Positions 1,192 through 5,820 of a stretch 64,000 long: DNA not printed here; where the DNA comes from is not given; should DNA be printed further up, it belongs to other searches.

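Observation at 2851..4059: An essential IleRS carries two apparently catalytically complete histidine-phosphatase modules inside its catalytic core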

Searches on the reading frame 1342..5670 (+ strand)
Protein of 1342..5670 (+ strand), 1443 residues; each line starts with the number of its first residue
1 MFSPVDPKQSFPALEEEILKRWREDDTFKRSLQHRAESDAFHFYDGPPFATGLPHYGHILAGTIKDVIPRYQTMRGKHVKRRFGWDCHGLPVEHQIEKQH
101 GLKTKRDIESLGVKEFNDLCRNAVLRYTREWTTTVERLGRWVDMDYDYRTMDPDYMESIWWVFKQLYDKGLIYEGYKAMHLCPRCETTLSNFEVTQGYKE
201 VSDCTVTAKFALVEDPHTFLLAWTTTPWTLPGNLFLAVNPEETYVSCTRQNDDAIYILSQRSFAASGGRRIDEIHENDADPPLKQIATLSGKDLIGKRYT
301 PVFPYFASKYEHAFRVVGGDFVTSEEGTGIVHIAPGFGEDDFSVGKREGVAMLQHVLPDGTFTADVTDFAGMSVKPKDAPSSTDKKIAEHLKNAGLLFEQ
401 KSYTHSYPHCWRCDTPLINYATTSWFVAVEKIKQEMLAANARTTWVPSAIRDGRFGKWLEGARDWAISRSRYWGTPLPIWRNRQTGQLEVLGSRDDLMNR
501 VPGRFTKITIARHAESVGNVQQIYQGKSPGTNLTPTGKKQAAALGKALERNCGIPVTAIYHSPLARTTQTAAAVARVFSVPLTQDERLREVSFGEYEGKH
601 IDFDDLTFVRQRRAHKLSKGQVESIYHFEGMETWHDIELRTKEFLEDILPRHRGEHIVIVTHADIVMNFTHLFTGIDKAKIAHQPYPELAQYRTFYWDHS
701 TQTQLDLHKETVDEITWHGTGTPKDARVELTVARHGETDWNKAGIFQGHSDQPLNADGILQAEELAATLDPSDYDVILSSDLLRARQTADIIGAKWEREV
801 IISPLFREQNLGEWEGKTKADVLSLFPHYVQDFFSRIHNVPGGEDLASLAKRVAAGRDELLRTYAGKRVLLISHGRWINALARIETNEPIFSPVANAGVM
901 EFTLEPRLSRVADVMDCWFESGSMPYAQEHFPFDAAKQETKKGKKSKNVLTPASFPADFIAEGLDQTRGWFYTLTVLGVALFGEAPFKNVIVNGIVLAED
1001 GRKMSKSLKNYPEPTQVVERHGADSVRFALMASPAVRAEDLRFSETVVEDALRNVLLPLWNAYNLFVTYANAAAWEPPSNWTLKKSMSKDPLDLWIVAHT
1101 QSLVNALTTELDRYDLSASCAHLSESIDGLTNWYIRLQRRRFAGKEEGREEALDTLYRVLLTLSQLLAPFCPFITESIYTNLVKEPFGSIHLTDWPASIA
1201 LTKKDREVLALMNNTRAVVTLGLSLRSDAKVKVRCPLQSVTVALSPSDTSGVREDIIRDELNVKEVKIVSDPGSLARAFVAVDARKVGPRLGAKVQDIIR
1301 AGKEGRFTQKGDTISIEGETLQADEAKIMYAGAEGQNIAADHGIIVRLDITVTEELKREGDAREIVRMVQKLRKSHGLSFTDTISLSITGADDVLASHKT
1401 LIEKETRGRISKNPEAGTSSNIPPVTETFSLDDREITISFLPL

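Call 3: search_protein_families(library=pfam, proteins=[window:1342-5670:+], max_evalue=0.01)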
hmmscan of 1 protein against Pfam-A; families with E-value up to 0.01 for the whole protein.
window:1342-5670:+ (1443 aa): 6 families
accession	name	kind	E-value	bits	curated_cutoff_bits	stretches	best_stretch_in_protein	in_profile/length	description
PF00133.28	tRNA-synt_1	-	3.4e-137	458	22.7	2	18-506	2-269/414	tRNA synthetases class I (I, L, M and V)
PF00300.27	His_Phos_1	-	4.8e-81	271.5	21.7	2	731-886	2-159/194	Histidine phosphatase superfamily (branch 1)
PF19302.4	DUF5915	-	1.5e-25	90.3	27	1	1254-1407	1-166/195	Domain of unknown function (DUF5915)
PF08264.19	Anticodon_1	-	3.3e-24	85.9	25.1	1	1093-1237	1-144/148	Anticodon-binding domain of tRNA ligase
PF09334.17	tRNA-synt_1g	-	2e-18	66.8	20.1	2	48-194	8-135/391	tRNA synthetases class I (M)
PF01406.26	tRNA-synt_1e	-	0.001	18.9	27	1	980-1051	231-299/301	tRNA synthetases class I (C) catalytic domain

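Call 4: search_protein_families(library=ncbifam, proteins=[window:1342-5670:+], max_evalue=0.01)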
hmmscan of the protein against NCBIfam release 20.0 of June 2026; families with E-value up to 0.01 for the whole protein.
window:1342-5670:+ (1443 aa): 39 families (the best 25 are shown)
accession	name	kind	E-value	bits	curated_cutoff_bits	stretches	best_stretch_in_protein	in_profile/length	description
TIGR00392.1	ileS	equivalog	1.5e-259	863.7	621.4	2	8-502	5-500/861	isoleucine--tRNA ligase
NF000258.1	MupB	exception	1.1e-199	665.7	1900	2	15-484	9-460/1033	mupirocin-resistant isoleucine--tRNA ligase MupB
NF000257.1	MupA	exception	4.7e-198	660.2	1900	2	15-499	9-471/1024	mupirocin-resistant isoleucine--tRNA ligase MupA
TIGR00422.1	valS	equivalog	1.2e-131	440.4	612.1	3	907-1306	443-828/863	valine--tRNA ligase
NF009687.0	PRK13208.1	equivalog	8.1e-120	401.3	738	3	908-1272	452-792/801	valine--tRNA ligase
NF004349.1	PRK05729.1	equivalog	5.9e-110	368.8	704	3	907-1272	433-773/860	valine--tRNA ligase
NF040702.1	ileS_w_GNAT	exception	2.8e-86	290.2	1999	3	283-490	467-664/1100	isoleucine--tRNA ligase, N-acetyltransferase domain-containing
NF011492.0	PRK14900.1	equivalog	8.8e-69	232.4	1783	3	909-1249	451-776/1044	valine--tRNA ligase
NF000540.1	alt_ValS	exception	4e-61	207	900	3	946-1253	517-811/827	valine--tRNA ligase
NF008957.0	PRK12300.1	subfamily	1e-52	179.3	677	2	10-336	5-316/946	leucine--tRNA ligase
TIGR03162.1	ribazole_cobC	equivalog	1.4e-51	174.5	162.9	2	731-883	2-153/176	alpha-ribazole phosphatase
NF005567.0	PRK07238.1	equivalog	5.7e-51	174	326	2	718-883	168-335/378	bifunctional RNase H/acid phosphatase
TIGR00395.1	leuS_arch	equivalog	9.5e-50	169.5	648.5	2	14-342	3-316/938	leucine--tRNA ligase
NF045917.1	PhserinePhPspA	equivalog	1.7e-43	148.8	350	2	507-665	3-153/211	phosphoserine phosphatase PspA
NF038349.1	dPGM_arch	equivalog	1.7e-39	135.7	225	2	510-666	3-141/194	2,3-diphosphoglycerate-dependent phosphoglycerate mutase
TIGR01258.1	pgm_1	subfamily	1.5e-13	50.7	81.7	1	730-825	3-103/245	2,3-bisphosphoglycerate-dependent phosphoglycerate mutase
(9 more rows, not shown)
